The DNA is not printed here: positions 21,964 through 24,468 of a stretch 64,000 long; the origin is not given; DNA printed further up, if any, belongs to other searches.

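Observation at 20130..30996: Nine-gene chemosensory operon with a 734-aa HEAT-repeat protein sandwiched between two CheR paralogs and a STAS-like first gene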

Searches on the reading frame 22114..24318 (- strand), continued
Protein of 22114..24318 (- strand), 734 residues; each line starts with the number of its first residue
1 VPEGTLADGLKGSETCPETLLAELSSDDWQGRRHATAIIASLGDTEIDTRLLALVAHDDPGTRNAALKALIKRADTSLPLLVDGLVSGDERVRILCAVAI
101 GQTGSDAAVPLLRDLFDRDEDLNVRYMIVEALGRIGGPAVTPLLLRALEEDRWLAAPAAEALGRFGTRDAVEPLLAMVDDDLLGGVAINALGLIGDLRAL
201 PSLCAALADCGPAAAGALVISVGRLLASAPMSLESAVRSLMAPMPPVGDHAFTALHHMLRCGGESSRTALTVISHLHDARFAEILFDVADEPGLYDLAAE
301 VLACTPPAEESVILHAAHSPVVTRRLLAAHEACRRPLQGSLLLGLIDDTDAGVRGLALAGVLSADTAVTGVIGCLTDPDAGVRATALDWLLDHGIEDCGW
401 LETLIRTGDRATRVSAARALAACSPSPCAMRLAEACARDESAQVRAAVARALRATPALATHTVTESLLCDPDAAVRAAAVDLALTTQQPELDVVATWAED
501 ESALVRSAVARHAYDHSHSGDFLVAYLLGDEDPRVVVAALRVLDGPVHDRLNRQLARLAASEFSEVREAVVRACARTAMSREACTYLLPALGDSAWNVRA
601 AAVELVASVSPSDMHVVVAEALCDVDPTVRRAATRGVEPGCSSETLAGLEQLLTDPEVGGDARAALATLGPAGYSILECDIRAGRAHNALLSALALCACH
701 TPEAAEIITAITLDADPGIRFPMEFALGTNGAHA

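Call 45: find_homologous_proteins(query=P0082, max_evalue=1e-10)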
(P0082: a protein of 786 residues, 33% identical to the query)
Query P0082 (786 aa): 1796 proteins with E <= 1e-10 among 8000 candidates; the best 120 are listed.
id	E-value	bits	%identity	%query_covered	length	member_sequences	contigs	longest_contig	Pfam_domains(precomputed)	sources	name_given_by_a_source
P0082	0.0e+0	1594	100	100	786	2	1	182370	PF12717.14,PF00514.30,PF12755.14,PF02985.29,PF03130.23,PF13513.13,PF13646.13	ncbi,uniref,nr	ncbi:HEAT repeat domain-containing protein [Polyangium fumosum]|uniref:HEAT repeat domain-containing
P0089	0.0e+0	1574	99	100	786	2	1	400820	PF12717.14,PF00514.30,PF12755.14,PF02985.29,PF03130.23,PF13513.13,PF13646.13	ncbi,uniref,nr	ncbi:HEAT repeat domain-containing protein [Polyangium sorediatum]|uniref:HEAT repeat domain-contain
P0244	0.0e+0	1510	95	100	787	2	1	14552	PF12717.14,PF00514.30,PF12755.14,PF02985.29,PF03130.23,PF13513.13,PF13646.13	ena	-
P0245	0.0e+0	1409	89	100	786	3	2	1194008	PF12717.14,PF00514.30,PF12755.14,PF02985.29,PF03130.23,PF13513.13,PF13646.13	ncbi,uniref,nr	ncbi:HEAT repeat domain-containing protein [Polyangium jinanense]|uniref:HEAT repeat domain-containi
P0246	0.0e+0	1333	85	100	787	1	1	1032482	PF12717.14,PF00514.30,PF12755.14,PF02985.29,PF03130.23,PF13646.13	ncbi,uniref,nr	ncbi:HEAT repeat domain-containing protein [Polyangium spumosum]|uniref:HEAT repeat domain-containin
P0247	0.0e+0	1297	83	100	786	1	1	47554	PF12717.14,PF00514.30,PF02985.29,PF03130.23,PF13513.13,PF13646.13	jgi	jgi:HEAT repeat protein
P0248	0.0e+0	1286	83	100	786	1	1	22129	PF12717.14,PF00514.30,PF02985.29,PF03130.23,PF13513.13,PF13646.13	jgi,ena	-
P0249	0.0e+0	1283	83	100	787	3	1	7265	PF12717.14,PF00514.30,PF12755.14,PF02985.29,PF03130.23,PF13513.13,PF13646.13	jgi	-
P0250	9.1e-292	988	66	99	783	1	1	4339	PF12717.14,PF00514.30,PF12755.14,PF02985.29,PF03130.23,PF13513.13,PF13646.13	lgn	-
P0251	1.1e-287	975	65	99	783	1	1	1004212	PF12717.14,PF12755.14,PF02985.29,PF03130.23,PF13513.13,PF13646.13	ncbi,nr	ncbi:MAG: HEAT repeat domain-containing protein [Polyangiaceae bacterium]|nr:HEAT repeat domain-cont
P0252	9.2e-287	972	65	99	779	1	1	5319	PF12717.14,PF00514.30,PF12755.14,PF02985.29,PF03130.23,PF13513.13,PF13646.13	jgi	jgi:HEAT repeat protein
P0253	3.1e-270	917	63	99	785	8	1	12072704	PF12717.14,PF00514.30,PF24714.2,PF12755.14,PF02985.29,PF03130.23,PF20168.5,PF13513.13,PF13646.13,PF23227.2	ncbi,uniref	ncbi:HEAT repeat domain-containing protein [Sorangium sp. So ce1097]|uniref:HEAT repeat domain-conta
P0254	1.1e-267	909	62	99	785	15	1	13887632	PF12717.14,PF00514.30,PF12755.14,PF02985.29,PF03130.23,PF20168.5,PF13513.13,PF13646.13,PF23227.2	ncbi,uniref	ncbi:HEAT repeat domain-containing protein [Sorangium sp. So ce834]|uniref:HEAT repeat domain-contai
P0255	1.8e-266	905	63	99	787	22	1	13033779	PF21581.4,PF12717.14,PF00514.30,PF12755.14,PF02985.29,PF03130.23,PF20168.5,PF13513.13,PF13646.13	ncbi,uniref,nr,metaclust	ncbi:unknown protein [Sorangium cellulosum So ce56]|uniref:PBS lyase n=1 Tax=Sorangium cellulosum (s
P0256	6.4e-265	900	62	100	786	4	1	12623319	PF12717.14,PF00514.30,PF24714.2,PF12755.14,PF02985.29,PF03130.23,PF20168.5,PF13513.13,PF13646.13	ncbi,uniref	ncbi:HEAT repeat domain-containing protein [Sorangium sp. So ce406]|uniref:HEAT repeat domain-contai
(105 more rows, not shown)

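Call 47: find_related_loci(query=A4, collection=genome_contigs, flank=10000)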
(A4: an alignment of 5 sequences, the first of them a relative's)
Query A4 (784 aa) in genome_contigs; peptide patterns used: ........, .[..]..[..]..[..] (x = any residue, [..] = any of these).
479 stretches matched a pattern; 253 encode a relative of the query (tblastn E <= 1e-3); the best 80 are kept; 80 distinct loci.
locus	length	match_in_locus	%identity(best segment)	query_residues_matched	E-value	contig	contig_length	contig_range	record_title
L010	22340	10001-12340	92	5-784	0e+0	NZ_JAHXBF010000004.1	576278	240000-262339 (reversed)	Hyalangium versicolor strain H56D21 NODE_4_length_576278_cov_24.326000, whole genome shotgun sequence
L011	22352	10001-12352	90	1-784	0e+0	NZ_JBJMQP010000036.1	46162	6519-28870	MAG: Hyalangium sp. isolate H3_16_all_fractions_metab_25_68_0 k255_1321667, whole genome shotgun sequence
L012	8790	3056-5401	78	5-784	0e+0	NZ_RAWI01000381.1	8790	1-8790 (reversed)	Corallococcus praedator strain CA031B NODE_381_8790_cov_26.4639, whole genome shotgun sequence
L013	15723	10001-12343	78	6-784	0e+0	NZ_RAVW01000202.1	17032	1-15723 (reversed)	Corallococcus exercitus strain AB043A NODE_202_17032_cov_9.19657_ID_16777, whole genome shotgun sequence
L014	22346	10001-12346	77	5-784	0e+0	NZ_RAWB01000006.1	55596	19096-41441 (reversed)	Corallococcus llansteffanensis strain CA051B NODE_6_55596_cov_12.8243, whole genome shotgun sequence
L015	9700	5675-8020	78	5-784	0e+0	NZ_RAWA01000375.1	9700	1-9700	Corallococcus sp. CA053C NODE_375_9700_cov_21.5818, whole genome shotgun sequence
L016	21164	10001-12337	79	6-784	0e+0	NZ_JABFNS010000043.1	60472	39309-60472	Myxococcus xanthus strain AM003 NODE_43_length_60472_cov_39.1894, whole genome shotgun sequence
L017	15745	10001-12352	78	3-784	0e+0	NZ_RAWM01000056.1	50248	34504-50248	Corallococcus interemptor strain AB047A NODE_56_50248_cov_82.2058_ID_8031, whole genome shotgun sequence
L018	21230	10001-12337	78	7-784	0e+0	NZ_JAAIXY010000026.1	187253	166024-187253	Myxococcus eversor strain AB053B NODE_26_length_187253_cov_15.3883, whole genome shotgun sequence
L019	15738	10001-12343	78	6-784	0e+0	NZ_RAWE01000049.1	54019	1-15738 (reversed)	Corallococcus carmarthensis strain CA043D NODE_49_54019_cov_27.9938_ID_10677, whole genome shotgun sequence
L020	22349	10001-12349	78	3-784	0e+0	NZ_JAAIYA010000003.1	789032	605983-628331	Pyxidicoccus caerfyrddinensis strain CA032A NODE_3_length_789032_cov_22.1259, whole genome shotgun sequence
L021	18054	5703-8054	78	3-784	0e+0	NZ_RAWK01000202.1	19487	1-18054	Corallococcus aberystwythensis strain AB050A NODE_202_19487_cov_24.0976_ID_11843, whole genome shotgun sequence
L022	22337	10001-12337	79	6-784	0e+0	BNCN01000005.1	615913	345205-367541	Comamonas sp. KCTC 72670 KCTC 72670 DNA, sequence05, whole genome shotgun sequence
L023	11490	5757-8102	78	5-784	0e+0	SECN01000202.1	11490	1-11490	MAG: Myxococcaceae bacterium isolate PMG_225 scaffold_9846, whole genome shotgun sequence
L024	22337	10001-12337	77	7-784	0e+0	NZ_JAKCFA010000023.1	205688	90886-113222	Myxococcus qinghaiensis strain QH3KD-4-1 gnl_ICJDIIDJ_23, whole genome shotgun sequence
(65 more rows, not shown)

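Call 50: search_protein_families(library=pfam, proteins=[L016:4564-4941:+, L016:4938-7001:+, L016:6998-7444:+, L016:7425-9977:+, L016:9974-12340:+, L016:12350-13171:+, L016:13168-14214:+, L016:14273-15247:+, L016:15433-16554:+], max_evalue=0.001)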
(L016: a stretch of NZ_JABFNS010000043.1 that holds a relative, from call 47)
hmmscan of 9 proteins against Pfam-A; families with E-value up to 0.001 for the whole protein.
L016:4564-4941:+ (125 aa): 1 family
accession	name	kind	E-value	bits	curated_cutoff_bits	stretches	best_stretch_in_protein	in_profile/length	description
PF00072.30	Response_reg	-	1.8e-25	89.7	30.2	1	4-116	1-110/111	Response regulator receiver domain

L016:4938-7001:+ (687 aa): 4 families
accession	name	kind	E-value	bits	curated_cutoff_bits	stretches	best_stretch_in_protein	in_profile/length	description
PF01584.24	CheW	-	1.6e-19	70.4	23.5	1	535-664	2-133/138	CheW-like domain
PF02518.31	HATPase_c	-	1e-17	65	26.4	1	397-529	5-110/111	Histidine kinase-, DNA gyrase B-, and HSP90-like ATPase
PF01627.28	Hpt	-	1.2e-10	41.9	24.6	1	14-111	6-81/84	Hpt domain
PF02895.20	H-kinase_dim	-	2.1e-05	25.3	23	1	285-347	3-67/68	Signal transducing histidine kinase, homodimeric domain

L016:6998-7444:+ (148 aa): 1 family
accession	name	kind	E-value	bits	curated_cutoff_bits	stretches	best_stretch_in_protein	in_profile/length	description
PF01584.24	CheW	-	8.3e-31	106.9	23.5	1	6-138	3-135/138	CheW-like domain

L016:7425-9977:+ (850 aa): 2 families
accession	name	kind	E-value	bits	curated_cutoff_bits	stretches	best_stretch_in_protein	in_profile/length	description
PF00015.26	MCPsignal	-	1.8e-42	145.5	34.6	1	349-527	5-169/172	Methyl-accepting chemotaxis protein (MCP) signalling domain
PF06103.16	DUF948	-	8.5e-05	23.1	37.2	0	158-218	27-87/89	Bacterial protein of unknown function (DUF948)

L016:9974-12340:+ (788 aa): 8 families
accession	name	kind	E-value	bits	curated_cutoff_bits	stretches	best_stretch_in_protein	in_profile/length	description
PF13646.12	HEAT_2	-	3.6e-96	316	27.7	12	427-509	4-88/88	HEAT repeats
PF02985.28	HEAT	-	4.3e-36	119.9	23.5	1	519-543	3-27/31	HEAT repeat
PF03130.22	HEAT_PBS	-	4e-25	85.9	20.9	0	206-227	4-25/27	PBS lyase HEAT-like repeat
PF13513.12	HEAT_EZ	-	2.2e-16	60.4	27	0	516-543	28-55/55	HEAT-like repeat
PF00514.29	Arm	-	3.8e-13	49.4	20.6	0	306-328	17-39/41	Armadillo/beta-catenin-like repeat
PF12755.13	Vac14_Fab1_bd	-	1.1e-06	29.6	22.1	0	515-553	26-64/97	Vacuolar 14 Fab1-binding region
PF12717.13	Cnd1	-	3e-06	27.8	26.4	0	516-546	21-51/162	non-SMC mitotic condensation complex subunit 1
PF01602.26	Adaptin_N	-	3.2e-05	23.1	37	1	361-546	115-295/524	Adaptin N terminal region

L016:12350-13171:+ (273 aa): 6 families
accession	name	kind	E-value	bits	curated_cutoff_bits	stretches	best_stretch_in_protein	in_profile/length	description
PF01739.24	CheR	-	4.8e-42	144.1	27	1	78-255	2-184/195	CheR methyltransferase, SAM binding domain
PF08242.18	Methyltransf_12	-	1.3e-07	32.7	30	1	122-242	11-98/98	Methyltransferase domain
PF13649.12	Methyltransf_25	-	1.5e-05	26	27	0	201-240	57-97/97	Methyltransferase domain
PF08241.18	Methyltransf_11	-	0.00013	23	21.2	0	205-244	58-95/95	Methyltransferase domain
PF03705.20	CheR_N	-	0.00014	21.9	27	1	11-61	3-53/53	CheR methyltransferase, all-alpha domain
PF13489.12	Methyltransf_23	-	0.00082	19.6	27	0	139-248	49-120/164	Methyltransferase domain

L016:13168-14214:+ (348 aa): 2 families
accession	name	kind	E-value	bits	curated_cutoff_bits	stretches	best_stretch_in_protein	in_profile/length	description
PF01339.22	CheB_methylest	-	1.2e-57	194.9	24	1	164-341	1-172/174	CheB methylesterase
PF00072.30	Response_reg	-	1.5e-23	83.5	30.2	1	9-113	1-102/111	Response regulator receiver domain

L016:14273-15247:+ (324 aa): 1 family
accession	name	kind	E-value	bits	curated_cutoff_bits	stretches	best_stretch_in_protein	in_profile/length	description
PF00487.30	FA_desaturase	-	9.5e-32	111.2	29.7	1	31-266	1-248/253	Fatty acid desaturase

L016:15433-16554:+ (373 aa): 1 family
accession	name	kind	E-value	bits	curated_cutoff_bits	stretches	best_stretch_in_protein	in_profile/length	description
PF07238.19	PilZ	-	5.6e-06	27.1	22.5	1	261-368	3-101/102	PilZ domain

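Call 83: predict_structure(alignment_id=A1)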
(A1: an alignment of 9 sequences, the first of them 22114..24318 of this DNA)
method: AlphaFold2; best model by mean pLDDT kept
length: 734 residues; sequences in the alignment: 9
mean_pLDDT: 87.5   pTM: 0.74
mean pLDDT of the five models: 87.5, 85.5, 85.1, 84.4, 84.0
residues with pLDDT >= 90: 384; 70-90: 302; 50-70: 37; < 50: 11
segments of 3 or more residues with pLDDT < 50: 1-7, 10-13
pLDDT, mean of each block of 10 residues (from residue 1): 45 67 85 86 84 89 91 87 89 92 90 91 94 90 92 92 91 92 91 93 92 91 89 81 87 93 89 88 89 87 88 92 93 77 89 90 69 89 91 87 91 95 91 94 96 90 92 96 86 90 94 70 86 93 76 85 93 75 68 92 81 75 93 89 91 90 93 94 88 92 93 92 88 64
secondary structure, 60 per line:
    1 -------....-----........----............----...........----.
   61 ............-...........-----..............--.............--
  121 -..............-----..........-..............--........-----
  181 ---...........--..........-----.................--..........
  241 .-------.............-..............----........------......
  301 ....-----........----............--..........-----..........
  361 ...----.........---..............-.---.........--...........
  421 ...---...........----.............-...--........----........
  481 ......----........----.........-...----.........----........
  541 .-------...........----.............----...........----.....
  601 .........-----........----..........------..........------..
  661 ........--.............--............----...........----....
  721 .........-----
elements in order (helices of 4 or more, strands of 3 or more residues): H8-11 H17-24 H29-40 H45-55 H60-72 H74-84 H90-103 H106-118 H122-135 H141-150 H152-165 H168-175 H184-194 H197-206 H212-228 H231-241 H249-261 H263-276 H281-288 H295-304 H310-317 H322-333 H336-345 H351-363 H368-376 H380-393 H399-407 H410-422 H427-437 H442-454 H461-468 H473-486 H491-498 H503-511 H520-528 H533-541 H549-559 H564-576 H581-591 H596-609 H615-622 H627-636 H643-652 H659-668 H671-683 H686-697 H702-712 H717-729

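Call 85: fold_search(model_id=the predicted structure, library=pdb)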
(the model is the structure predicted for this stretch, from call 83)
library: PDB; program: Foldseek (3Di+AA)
matches with E <= 10: 1386; with E <= 0.001: 430
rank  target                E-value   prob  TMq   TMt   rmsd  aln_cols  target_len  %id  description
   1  7q3l_A                4.5e-10  1.00  0.24  0.22  20.4       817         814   15  Human 17S U2 snRNP 5' domain (released 2022-03-30)
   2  7z8v_D                9.1e-10  1.00  0.28  0.21  24.2       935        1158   14  CAND1-SCF-SKP2 (SKP1deldel) CAND1 engaged SCF rocked (released 2023-04-19)
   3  5ife_C                1.0e-09  1.00  0.25  0.23  21.3       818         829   15  Crystal structure of the human SF3b core complex (released 2016-10-26)
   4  7dco_1                1.1e-09  1.00  0.31  0.26  17.7       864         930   13  Cryo-EM structure of the activated spliceosome (Bact complex) at an atomic resolution of 2.5 angstrom (released 2021-03-17)
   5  6en4_C                2.3e-09  1.00  0.27  0.24  21.2       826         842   15  SF3b core in complex with a splicing modulator (released 2018-06-20)
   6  7q4o_A                2.6e-09  1.00  0.31  0.28  18.8       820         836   15  Substrate-bound A-like U2 snRNP (released 2022-03-30)
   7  7z8r_D                2.9e-09  1.00  0.30  0.22  22.4       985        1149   14  CAND1-CUL1-RBX1 (released 2023-04-19)
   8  7zbz_D                3.0e-09  1.00  0.36  0.26  20.6       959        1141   12  CAND1 delhairpin-SCF-SKP2 CAND1 partly engaged SCF partly rocked (released 2023-04-19)
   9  7z8t_D                3.2e-09  1.00  0.33  0.24  21.4       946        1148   11  CAND1-SCF-SKP2 CAND1 engaged SCF rocked (released 2023-04-19)
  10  8cdj_D                4.6e-09  1.00  0.29  0.27  25.7       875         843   13  CAND1 b-hairpin++-SCF-SKP2 CAND1 rolling SCF engaged (released 2023-04-19)
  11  7onb_C                5.2e-09  1.00  0.31  0.28  19.5       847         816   14  Structure of the U2 5' module of the A3'-SSA complex (released 2021-08-04)
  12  7abh_u                6.0e-09  1.00  0.31  0.26  17.4       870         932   12  Human pre-Bact-2 spliceosome (SF3b/U2 snRNP portion) (released 2020-12-09)
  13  7zbw_D                9.6e-09  1.00  0.29  0.27  25.1       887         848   13  CAND1-SCF-SKP2 CAND1 rolling-2 SCF engaged (released 2023-04-19)
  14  1u6g_C                1.0e-08  1.00  0.29  0.22  22.0       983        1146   11  Crystal Structure of The Cand1-Cul1-Roc1 Complex (released 2004-12-14)
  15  8qo9_B1               1.1e-08  1.00  0.31  0.28  16.5       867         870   13  Cryo-EM structure of a human spliceosomal B complex protomer (released 2024-01-24)
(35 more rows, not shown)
